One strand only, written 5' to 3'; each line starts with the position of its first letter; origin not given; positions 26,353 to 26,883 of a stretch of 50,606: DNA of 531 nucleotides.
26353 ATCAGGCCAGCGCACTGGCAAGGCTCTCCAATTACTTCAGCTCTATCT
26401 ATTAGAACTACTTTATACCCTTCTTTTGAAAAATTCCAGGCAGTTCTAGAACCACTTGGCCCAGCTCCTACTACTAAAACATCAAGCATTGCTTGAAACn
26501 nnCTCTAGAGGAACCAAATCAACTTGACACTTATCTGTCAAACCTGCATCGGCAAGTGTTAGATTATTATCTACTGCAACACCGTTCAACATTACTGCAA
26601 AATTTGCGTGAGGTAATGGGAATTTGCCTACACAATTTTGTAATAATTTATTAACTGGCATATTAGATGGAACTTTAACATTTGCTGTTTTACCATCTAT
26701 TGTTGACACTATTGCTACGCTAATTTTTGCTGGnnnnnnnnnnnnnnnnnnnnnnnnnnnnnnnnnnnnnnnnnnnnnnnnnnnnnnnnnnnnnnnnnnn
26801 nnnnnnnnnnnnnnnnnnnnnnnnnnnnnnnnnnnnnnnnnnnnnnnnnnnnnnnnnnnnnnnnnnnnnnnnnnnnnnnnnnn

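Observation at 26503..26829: Giant surface protein ends in a predicted cytoplasmic ubiquitin-like (beta-grasp) module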

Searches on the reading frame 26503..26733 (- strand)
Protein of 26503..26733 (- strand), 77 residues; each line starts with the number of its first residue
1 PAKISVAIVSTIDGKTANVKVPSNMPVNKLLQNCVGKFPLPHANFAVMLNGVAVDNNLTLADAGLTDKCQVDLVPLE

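Call 17: find_related_loci(query=A2, collection=genome_contigs, flank=10000)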
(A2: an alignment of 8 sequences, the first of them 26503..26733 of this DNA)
Query A2 (77 aa) in genome_contigs; peptide patterns used: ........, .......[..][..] (x = any residue, [..] = any of these).
67 stretches matched a pattern; 33 encode a relative of the query (tblastn E <= 1e-3); 33 distinct loci.
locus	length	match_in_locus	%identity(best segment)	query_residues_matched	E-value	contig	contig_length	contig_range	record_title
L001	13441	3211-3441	99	1-77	6e-48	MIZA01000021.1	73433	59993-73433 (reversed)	MAG: Marine Group III euryarchaeote CG-Epi1 CG-Epi1-C5, whole genome shotgun sequence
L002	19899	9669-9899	99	1-77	6e-48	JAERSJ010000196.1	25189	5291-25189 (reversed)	MAG: Methanobacteriota archaeon isolate BH3 c_000000010480, whole genome shotgun sequence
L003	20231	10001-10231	100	1-77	5e-48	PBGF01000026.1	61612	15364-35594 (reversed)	MAG: Methanobacteriota archaeon isolate SP307 67437, whole genome shotgun sequence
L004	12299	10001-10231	99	1-77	7e-48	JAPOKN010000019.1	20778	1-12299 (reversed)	MAG: Methanobacteriota archaeon isolate bin91 k141_3380190_length_20778_cov_24.1442, whole genome shotgun sequence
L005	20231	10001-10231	99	1-77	7e-48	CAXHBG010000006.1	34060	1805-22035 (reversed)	MAG TPA_asm: uncultured Thermoplasmata archaeon isolate SRR12480310_binner13_Refined_4 genome assembly, contig: ERZ48744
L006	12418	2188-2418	99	1-77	7e-48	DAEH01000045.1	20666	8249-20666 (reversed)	MAG TPA_asm: Euryarchaeota archaeon UBA169 UBA169_contig_9413, whole genome shotgun sequence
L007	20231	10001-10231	99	1-77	7e-48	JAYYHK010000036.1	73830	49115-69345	MAG: Thermoplasmatota archaeon isolate DS_MAG13 DS_MAG13_0036, whole genome shotgun sequence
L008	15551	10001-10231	97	1-77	3e-47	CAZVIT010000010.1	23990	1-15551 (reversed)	MAG TPA_asm: uncultured archaeon isolate SRP077602_co3_35 genome assembly, contig: NODE_2497_length_23990_cov_8.880050,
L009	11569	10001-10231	97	1-77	2e-47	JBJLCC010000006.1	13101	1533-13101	MAG: Candidatus Poseidoniales archaeon isolate LRMED-008 MGIII-CG-Epi1-LRMED-008-C15, whole genome shotgun sequence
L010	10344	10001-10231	90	1-77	4e-43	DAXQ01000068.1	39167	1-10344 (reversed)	MAG TPA_asm: Euryarchaeota archaeon UBA136 UBA136_contig_309, whole genome shotgun sequence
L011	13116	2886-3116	90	1-77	1e-42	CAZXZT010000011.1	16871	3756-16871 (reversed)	MAG TPA_asm: uncultured archaeon isolate SRP077602_co9_143 genome assembly, contig: NODE_4192_length_16871_cov_4.599310,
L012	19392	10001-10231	91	1-77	7e-43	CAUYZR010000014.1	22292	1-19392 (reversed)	MAG: Candidatus Thalassarchaeaceae archaeon isolate CB11b_AW.22 genome assembly, contig: Ga0310124_10000795, whole genom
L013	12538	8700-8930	91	1-77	9e-43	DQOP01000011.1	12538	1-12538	MAG TPA_asm: Candidatus Poseidoniales archaeon isolate SZUA-1158 k95_263004, whole genome shotgun sequence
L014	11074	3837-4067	91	1-77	2e-42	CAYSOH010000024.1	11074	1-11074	MAG TPA_asm: uncultured archaeon isolate SRP092796_co3_443 genome assembly, contig: NODE_12691_length_11074_cov_18.09801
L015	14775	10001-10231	91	1-77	1e-42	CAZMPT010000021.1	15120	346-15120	MAG TPA_asm: uncultured archaeon isolate SRP200020_co5_174 genome assembly, contig: NODE_6096_length_15120_cov_12.911118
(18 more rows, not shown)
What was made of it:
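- The protein is single-copy and conserved (call 17), which fits a major envelope component.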

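Call 21: search_protein_representatives(alignment_id=A2)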
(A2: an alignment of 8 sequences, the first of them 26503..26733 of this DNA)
Query: 8 sequences, 78 profile positions. Proteins with E-value up to 0.001 (for the whole library): 40; up to 1e-10: 12; up to 1e-30: 6. The best 40 are listed.
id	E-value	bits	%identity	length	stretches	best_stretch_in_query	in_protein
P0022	1.2e-44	166.5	-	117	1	1-78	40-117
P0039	2.7e-43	162.1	-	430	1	1-78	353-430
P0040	7.0e-43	160.8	-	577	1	1-78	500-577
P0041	5.5e-42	157.9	-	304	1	3-78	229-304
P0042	7.6e-42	157.5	-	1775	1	1-78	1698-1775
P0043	9.4e-40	150.8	-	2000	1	1-78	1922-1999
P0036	1.2e-23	99.2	-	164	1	28-78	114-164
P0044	2.5e-21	91.7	-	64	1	31-78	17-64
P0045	3.3e-20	88.1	-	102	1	1-78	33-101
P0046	7.4e-17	77.4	-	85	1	37-78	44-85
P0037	1.7e-14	69.8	-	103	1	1-35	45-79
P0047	3.4e-13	65.6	-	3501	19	28-60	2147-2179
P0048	5.2e-09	52.3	-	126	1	47-78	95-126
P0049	5.5e-09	52.2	-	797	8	9-75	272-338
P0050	2.8e-08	49.9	-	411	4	9-75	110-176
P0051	3.7e-08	49.5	-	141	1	1-75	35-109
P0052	3.9e-08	49.5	-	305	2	4-76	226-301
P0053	4.4e-08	49.3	-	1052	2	3-70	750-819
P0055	5.1e-07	45.9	-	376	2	2-69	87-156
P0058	4.4e-06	42.9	-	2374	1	1-75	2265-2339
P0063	5.4e-05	39.4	-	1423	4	9-74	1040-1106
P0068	2.5e-04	37.2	-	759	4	10-76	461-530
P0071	4.0e-04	36.6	-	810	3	2-76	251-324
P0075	8.9e-04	35.5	-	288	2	5-42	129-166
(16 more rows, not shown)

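Call 32: find_encoding_contigs(protein=P0058, flank=10000, max_places=3)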
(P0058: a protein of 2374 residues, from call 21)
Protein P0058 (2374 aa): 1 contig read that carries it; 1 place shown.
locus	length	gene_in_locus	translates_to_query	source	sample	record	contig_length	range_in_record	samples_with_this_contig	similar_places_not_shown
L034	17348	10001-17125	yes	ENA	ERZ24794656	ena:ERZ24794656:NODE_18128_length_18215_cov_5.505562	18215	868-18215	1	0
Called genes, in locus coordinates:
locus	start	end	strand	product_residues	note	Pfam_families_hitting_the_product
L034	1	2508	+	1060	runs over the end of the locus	PF00890:FAD_binding_2 (weak), PF01266:DAO (weak), PF01946:Thi4 (weak), PF07992:Pyr_redox_2 (weak), PF12831:FAD_oxidored, PF13450:NAD_binding_8 (weak), PF12838:Fer4_7, PF13187:Fer4_9, +15 more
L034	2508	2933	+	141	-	PF02662:FlpD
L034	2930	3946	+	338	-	PF13183:Fer4_8 (faint)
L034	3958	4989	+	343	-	PF13187:Fer4_9 (faint), PF12838:Fer4_7 (faint), PF14697:Fer4_21 (faint), PF25160:LdpA_Fe-S-bd (faint), PF00037:Fer4 (faint), PF12797:Fer4_2 (faint), PF13237:Fer4_10 (faint), PF17179:Fer4_22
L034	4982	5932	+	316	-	PF00175:NAD_binding_1, PF10418:DHODB_Fe-S_bind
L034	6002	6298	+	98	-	PF01910:Thiamine_BP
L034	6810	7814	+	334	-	PF07521:RMMBL (weak)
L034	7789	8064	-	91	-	-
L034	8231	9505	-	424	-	PF08245:Mur_ligase_M, PF02875:Mur_ligase_C, PF27239:FOL3_C (weak)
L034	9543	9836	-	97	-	PF17723:RHH_8 (weak), PF03683:UPF0175, PF24001:DUF7317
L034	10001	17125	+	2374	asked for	PF10633:NPCBM_assoc (faint), PF11614:FixG_C (faint), PF23619:Ig_VWA7 (faint), PF07705:CARDB (weak)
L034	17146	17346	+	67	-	?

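Call 34: search_protein_families(library=pfam, proteins=[P0052, P0053, P0055, P0075, P0051, P0045, P0063, P0068, P0071], max_evalue=0.01)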
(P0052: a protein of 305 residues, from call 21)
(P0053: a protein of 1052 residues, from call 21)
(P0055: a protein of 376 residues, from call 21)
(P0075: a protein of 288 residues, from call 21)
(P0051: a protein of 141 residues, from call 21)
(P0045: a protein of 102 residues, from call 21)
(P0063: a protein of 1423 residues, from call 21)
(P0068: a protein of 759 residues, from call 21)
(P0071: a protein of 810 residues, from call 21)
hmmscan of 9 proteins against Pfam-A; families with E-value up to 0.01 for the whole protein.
P0052 (305 aa): 4 families
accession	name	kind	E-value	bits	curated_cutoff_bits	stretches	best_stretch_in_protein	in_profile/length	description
PF08817.16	YukD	-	7.6e-18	65.5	27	2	227-299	2-76/76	WXG100 protein secretion system (Wss), protein YukD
PF11976.14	Rad60-SLD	-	3.1e-06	27.4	23.8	0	228-297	2-68/72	Ubiquitin-2 like Rad60 SUMO-like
PF10790.15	DUF2604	-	2e-05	25.3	25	0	122-197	3-77/85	Protein of Unknown function (DUF2604)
PF00240.29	ubiquitin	-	0.0011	19.2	25.4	0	133-198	6-68/72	Ubiquitin family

P0053 (1052 aa): 8 families
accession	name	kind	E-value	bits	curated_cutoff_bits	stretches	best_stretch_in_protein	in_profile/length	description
PF08817.16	YukD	-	3.7e-19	69.7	27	2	548-611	8-75/76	WXG100 protein secretion system (Wss), protein YukD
PF12770.12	CHAT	-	1.1e-18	68.1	24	1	235-382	157-281/289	CHAT domain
PF07591.16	PT-HINT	-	9.9e-12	45.7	27.7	1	634-750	8-137/137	Pretoxin HINT domain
PF14623.11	Vint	-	2.1e-06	28.1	27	1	619-695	1-72/166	Hint-domain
PF01079.26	Hint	-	5.7e-05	23.3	29.7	1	618-689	11-88/213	Hint module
PF14890.11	Intein_splicing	-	8.7e-05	22.8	35.8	0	719-749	125-155/155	Intein splicing domain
PF11976.14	Rad60-SLD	-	0.00077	19.7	23.8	0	543-610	3-68/72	Ubiquitin-2 like Rad60 SUMO-like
PF09469.16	Cobl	-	0.0042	17.9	25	0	763-817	23-77/92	Cordon-bleu ubiquitin-like domain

P0055 (376 aa): 34 families (the best 25 are shown)
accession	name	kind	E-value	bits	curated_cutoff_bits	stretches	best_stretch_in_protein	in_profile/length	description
PF00515.34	TPR_1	-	2.3e-60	198.6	27.8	6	201-234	1-34/34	Tetratricopeptide repeat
PF13414.12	TPR_11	-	2.4e-49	165.2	26.8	5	176-215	3-42/42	TPR repeat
PF07719.23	TPR_2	-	1.3e-48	159.5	27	6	269-302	1-34/34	Tetratricopeptide repeat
PF13181.12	TPR_8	-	4.2e-43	142.3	25.7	5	201-234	1-34/34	Tetratricopeptide repeat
PF13431.12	TPR_17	-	2.2e-33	112.1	24.4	5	224-256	2-34/34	Tetratricopeptide repeat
PF13432.12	TPR_16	-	3.2e-30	104.6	32.7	4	248-303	10-65/65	Tetratricopeptide repeat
PF13371.12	TPR_9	-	4.3e-30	104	35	5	177-241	5-69/73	Tetratricopeptide repeat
PF14559.12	TPR_19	-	1.6e-26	92.8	25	4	178-240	2-64/68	Tetratricopeptide repeat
PF13428.12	TPR_14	-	3.7e-26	89.4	23.5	3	170-208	4-42/44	Tetratricopeptide repeat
PF13424.12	TPR_12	-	9.8e-22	77.4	30.1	4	201-264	3-74/77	Tetratricopeptide repeat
PF08817.16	YukD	-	2.1e-18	67.3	27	2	98-161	8-76/76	WXG100 protein secretion system (Wss), protein YukD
PF13174.12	TPR_6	-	4.4e-18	65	26.3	0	339-368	2-31/33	Tetratricopeptide repeat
PF12895.13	ANAPC3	-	6.5e-15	55.6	27.2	2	225-290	13-77/82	Anaphase-promoting complex, cyclosome, subunit 3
PF13374.12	TPR_10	-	1e-14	54.4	27.5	1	201-230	2-31/42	Tetratricopeptide repeat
PF10516.15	SHNi-TPR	-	4.6e-12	45.7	21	0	179-197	13-31/38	SHNi-TPR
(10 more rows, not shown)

P0075 (288 aa): 3 families
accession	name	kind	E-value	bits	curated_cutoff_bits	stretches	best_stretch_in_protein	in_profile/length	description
PF08817.16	YukD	-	1.3e-14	55.1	27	2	219-279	12-76/76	WXG100 protein secretion system (Wss), protein YukD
PF23326.1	UBL_UBAC1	-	1.3e-05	25.5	27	0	171-204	66-99/109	UBAC1 UBL-like domain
PF11457.13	DUF3021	-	0.0078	16.8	24.7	0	53-109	74-127/130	Protein of unknown function (DUF3021)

P0051 (141 aa): 4 families
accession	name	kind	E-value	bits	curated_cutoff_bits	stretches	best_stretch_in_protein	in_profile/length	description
PF11976.14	Rad60-SLD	-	1e-05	25.7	23.8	1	39-109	1-71/72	Ubiquitin-2 like Rad60 SUMO-like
PF11470.14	TUG-UBL1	-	3.8e-05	24.2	23.3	1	46-93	3-50/65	TUG ubiquitin-like domain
PF08817.16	YukD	-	0.0014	19.8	27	1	54-106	16-74/76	WXG100 protein secretion system (Wss), protein YukD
PF00240.29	ubiquitin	-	0.0029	17.8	25.4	1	44-111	4-70/72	Ubiquitin family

P0045 (102 aa): 0 families

P0063 (1423 aa): 19 families
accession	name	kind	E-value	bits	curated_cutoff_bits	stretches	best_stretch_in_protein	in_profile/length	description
PF00240.29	ubiquitin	-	1.1e-175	570.2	25.4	14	892-959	1-67/72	Ubiquitin family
PF11976.14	Rad60-SLD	-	1.9e-91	300.4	23.8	12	890-959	1-70/72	Ubiquitin-2 like Rad60 SUMO-like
PF14560.12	Ubiquitin_2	-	1.5e-40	138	23.1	2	745-811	6-78/86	Ubiquitin-like domain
PF18036.7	Ubiquitin_4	-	1.5e-20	73.4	22.8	0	270-296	58-84/89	Ubiquitin-like domain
PF21989.2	RA_2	-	5.1e-19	68.6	27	0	1112-1146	4-38/94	RA like domain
PF21403.4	OTU1_UBXL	-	9.7e-16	58.5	22.7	0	1115-1148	5-37/49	OTU1, UBXL domain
PF11543.14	UN_NPL4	-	5.1e-13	49.8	21.9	0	1040-1108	8-79/80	Nuclear pore localisation protein NPL4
PF11470.14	TUG-UBL1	-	2.6e-12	47.1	23.3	0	825-883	4-63/65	TUG ubiquitin-like domain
PF18396.7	TBK1_ULD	-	3.6e-12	46.4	31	0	1123-1159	15-51/88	TANK binding kinase 1 ubiquitin-like domain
PF10790.15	DUF2604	-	1.7e-08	35.2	25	0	455-519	11-78/85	Protein of Unknown function (DUF2604)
PF20170.4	Plexin_RBD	-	2.7e-07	31.1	27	0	519-555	12-51/113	Plexin cytoplasmic RhoGTPase-binding domain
PF00789.26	UBX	-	0.00036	21.1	21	0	1108-1143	4-39/82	UBX domain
PF04014.23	MazE_antitoxin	-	0.00037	20.8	24.7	0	578-592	17-31/48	Antidote-toxin recognition MazE, bacterial antitoxin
PF11525.13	CopK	-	0.00054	20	23.8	0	893-915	42-64/70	Copper resistance protein K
PF21273.3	SNX17-27-31_F1_FERM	-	0.00071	19.8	26.7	0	1112-1146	2-36/90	Sortin nexin 17/27/31, FERM domain, F1 lobe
PF08817.16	YukD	-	0.0017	19.5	27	0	407-440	39-72/76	WXG100 protein secretion system (Wss), protein YukD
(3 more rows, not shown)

P0068 (759 aa): 15 families
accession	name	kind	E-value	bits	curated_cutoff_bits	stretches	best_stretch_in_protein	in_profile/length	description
PF00240.29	ubiquitin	-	1.8e-140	457.3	25.4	9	81-151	1-71/72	Ubiquitin family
PF11976.14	Rad60-SLD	-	9.2e-71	234.1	23.8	6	79-149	1-72/72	Ubiquitin-2 like Rad60 SUMO-like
PF14560.12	Ubiquitin_2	-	1.5e-16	61.1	23.1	0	89-148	14-80/86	Ubiquitin-like domain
PF18396.7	TBK1_ULD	-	8e-13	48.5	31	0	318-365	17-64/88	TANK binding kinase 1 ubiquitin-like domain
PF18037.7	Ubiquitin_5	-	7.5e-11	42.7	23.2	0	253-296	48-91/98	Ubiquitin-like domain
PF10302.15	Dsc3_N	-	5.9e-10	40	25.4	0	23-63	26-68/102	DSC E3 ubiquitin ligase complex subunit 3, ubiquitin-like domain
PF13881.12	Rad60-SLD_2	-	1.5e-09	38.4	23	0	343-380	50-93/111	Ubiquitin-2 like Rad60 SUMO-like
PF10790.15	DUF2604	-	3.4e-08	34.2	25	0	391-453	14-80/85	Protein of Unknown function (DUF2604)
PF08817.16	YukD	-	3.4e-07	31.4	27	0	482-526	23-74/76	WXG100 protein secretion system (Wss), protein YukD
PF18036.7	Ubiquitin_4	-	1.3e-06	28.7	22.8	0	79-110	1-32/89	Ubiquitin-like domain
PF21403.4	OTU1_UBXL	-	3.7e-06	27.9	22.7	0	79-117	1-38/49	OTU1, UBXL domain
PF23326.1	UBL_UBAC1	-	3.8e-06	27.2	27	0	73-120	6-54/109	UBAC1 UBL-like domain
PF22900.2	UCH_UBL1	-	1.5e-05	25.4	24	0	700-739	22-63/87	Ubiquitin carboxyl-terminal hydrolases, Ubiquitin-like 1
PF20147.5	Crinkler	-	0.0001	23.5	24.6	0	87-119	12-47/106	Crinkler effector protein N-terminal domain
PF21989.2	RA_2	-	0.0065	17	27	0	80-110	4-34/94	RA like domain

P0071 (810 aa): 11 families
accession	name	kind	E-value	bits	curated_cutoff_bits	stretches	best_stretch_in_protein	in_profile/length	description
PF00240.29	ubiquitin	-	1.2e-94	310.6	25.4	8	256-322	1-67/72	Ubiquitin family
PF11976.14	Rad60-SLD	-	8e-53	176.6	23.8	6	255-320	2-68/72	Ubiquitin-2 like Rad60 SUMO-like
PF08817.16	YukD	-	5.2e-13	50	27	0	553-576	53-76/76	WXG100 protein secretion system (Wss), protein YukD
PF18396.7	TBK1_ULD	-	5e-10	39.6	31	0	85-126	12-53/88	TANK binding kinase 1 ubiquitin-like domain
PF11543.14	UN_NPL4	-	3.9e-06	27.7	21.9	0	522-579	18-80/80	Nuclear pore localisation protein NPL4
PF00789.26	UBX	-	4.2e-06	27.3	21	0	251-288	4-41/82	UBX domain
PF14560.12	Ubiquitin_2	-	2.9e-05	24.9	23.1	0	5-60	2-59/86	Ubiquitin-like domain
PF10790.15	DUF2604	-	4.2e-05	24.3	25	0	5-74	6-78/85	Protein of Unknown function (DUF2604)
PF18037.7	Ubiquitin_5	-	0.0002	22.1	23.2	0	532-576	46-91/98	Ubiquitin-like domain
PF16207.11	RAWUL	-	0.00096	20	33.5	0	350-386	10-47/65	RAWUL domain RING finger- and WD40-associated ubiquitin-like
PF20147.5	Crinkler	-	0.008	17.4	24.6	0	15-44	13-42/106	Crinkler effector protein N-terminal domain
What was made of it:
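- On Ubiquitin-like beta-grasp superfamily (Pfam clan Ubiquitin): Polyubiquitins appear in the exhaustive search at E of about 5e-5 to 4e-4 for those checked against Pfam (calls 21, 34).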

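Call 36: search_solved_structures(query=A2, max_evalue=1, show_alignments=2)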
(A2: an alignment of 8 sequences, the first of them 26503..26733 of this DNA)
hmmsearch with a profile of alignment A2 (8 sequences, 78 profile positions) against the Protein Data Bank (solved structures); distinct sequences matched with E-value up to 1: 6.
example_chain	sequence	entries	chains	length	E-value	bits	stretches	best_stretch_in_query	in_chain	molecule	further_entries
5vix_A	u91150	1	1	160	0.00069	23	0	9-75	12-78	Polyubiquitin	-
2mlb_A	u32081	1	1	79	0.0054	20.1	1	14-74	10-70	redesigned ubiquitin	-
6zu5_LMM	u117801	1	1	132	0.073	16.5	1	44-77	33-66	eL40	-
7yui_A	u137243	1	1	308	0.41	14.1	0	9-75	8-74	Polyubiquitin-C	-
5b83_A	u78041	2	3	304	0.45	13.9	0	9-75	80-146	tetra ubiquitin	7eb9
4bkg_A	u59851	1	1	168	0.78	13.2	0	12-74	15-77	SMALL UBIQUITIN-RELATED MODIFIER 2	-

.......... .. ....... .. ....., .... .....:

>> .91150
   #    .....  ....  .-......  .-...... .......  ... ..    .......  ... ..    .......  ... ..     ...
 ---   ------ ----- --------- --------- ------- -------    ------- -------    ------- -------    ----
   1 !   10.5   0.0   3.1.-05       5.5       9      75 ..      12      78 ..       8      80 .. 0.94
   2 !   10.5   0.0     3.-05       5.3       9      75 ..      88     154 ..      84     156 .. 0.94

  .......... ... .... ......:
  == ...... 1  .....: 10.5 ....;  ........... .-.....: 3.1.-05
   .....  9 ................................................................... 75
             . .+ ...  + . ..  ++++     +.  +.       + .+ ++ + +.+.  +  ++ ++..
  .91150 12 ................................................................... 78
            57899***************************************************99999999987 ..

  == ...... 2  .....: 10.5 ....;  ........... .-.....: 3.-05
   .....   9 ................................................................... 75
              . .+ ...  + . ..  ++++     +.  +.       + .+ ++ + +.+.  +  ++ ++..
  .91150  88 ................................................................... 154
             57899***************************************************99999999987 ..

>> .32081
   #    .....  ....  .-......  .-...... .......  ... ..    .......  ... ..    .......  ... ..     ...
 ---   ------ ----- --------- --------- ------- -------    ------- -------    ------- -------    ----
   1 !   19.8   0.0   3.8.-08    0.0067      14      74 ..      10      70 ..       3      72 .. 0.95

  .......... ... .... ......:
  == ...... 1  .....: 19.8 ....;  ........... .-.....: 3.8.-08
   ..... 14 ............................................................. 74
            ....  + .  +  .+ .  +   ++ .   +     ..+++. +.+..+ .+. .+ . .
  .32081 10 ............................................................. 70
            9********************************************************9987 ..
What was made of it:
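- On Ubiquitin-like beta-grasp superfamily (Pfam clan Ubiquitin): The tail profile matches PDB polyubiquitin at E 6.9e-4 without gaps (call 36).
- Checked: A profile of the tail against all PDB sequences finds polyubiquitin at E 6.9e-4, in a gapless 67-column alignment (call 36).
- There is a gapless alignment to ubiquitin, in which L8/I44/V70 align with I-or-V/M/V (call 36). The ubiquitin hydrophobic-patch positions stay hydrophobic (call 36). The protein stops three residues short of ubiquitin's Gly-Gly (call 36).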

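Call 62: list_cluster_members(proteins=[P0058, P0051, P0123, P0043, P0042])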
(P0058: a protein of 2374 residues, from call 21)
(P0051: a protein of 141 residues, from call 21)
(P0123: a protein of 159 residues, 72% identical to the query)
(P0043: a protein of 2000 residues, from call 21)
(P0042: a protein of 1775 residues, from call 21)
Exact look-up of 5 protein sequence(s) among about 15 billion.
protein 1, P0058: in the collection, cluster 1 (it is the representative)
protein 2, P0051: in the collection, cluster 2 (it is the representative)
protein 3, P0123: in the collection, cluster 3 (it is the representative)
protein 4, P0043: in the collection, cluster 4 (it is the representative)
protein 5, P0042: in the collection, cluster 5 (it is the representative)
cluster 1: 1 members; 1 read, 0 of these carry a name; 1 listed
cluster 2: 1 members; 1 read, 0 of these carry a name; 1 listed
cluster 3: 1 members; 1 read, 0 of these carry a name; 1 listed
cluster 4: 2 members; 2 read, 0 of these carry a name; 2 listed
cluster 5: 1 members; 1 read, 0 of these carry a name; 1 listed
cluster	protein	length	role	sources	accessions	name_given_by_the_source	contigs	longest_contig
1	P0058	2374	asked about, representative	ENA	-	-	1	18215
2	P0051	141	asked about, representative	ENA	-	-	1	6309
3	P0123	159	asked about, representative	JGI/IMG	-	-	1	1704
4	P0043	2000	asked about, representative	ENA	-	-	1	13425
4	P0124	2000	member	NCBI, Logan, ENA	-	-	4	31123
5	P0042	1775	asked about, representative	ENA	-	-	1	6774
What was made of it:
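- Tried and rejected: Cluster look-up gave no names or taxonomy (call 62).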
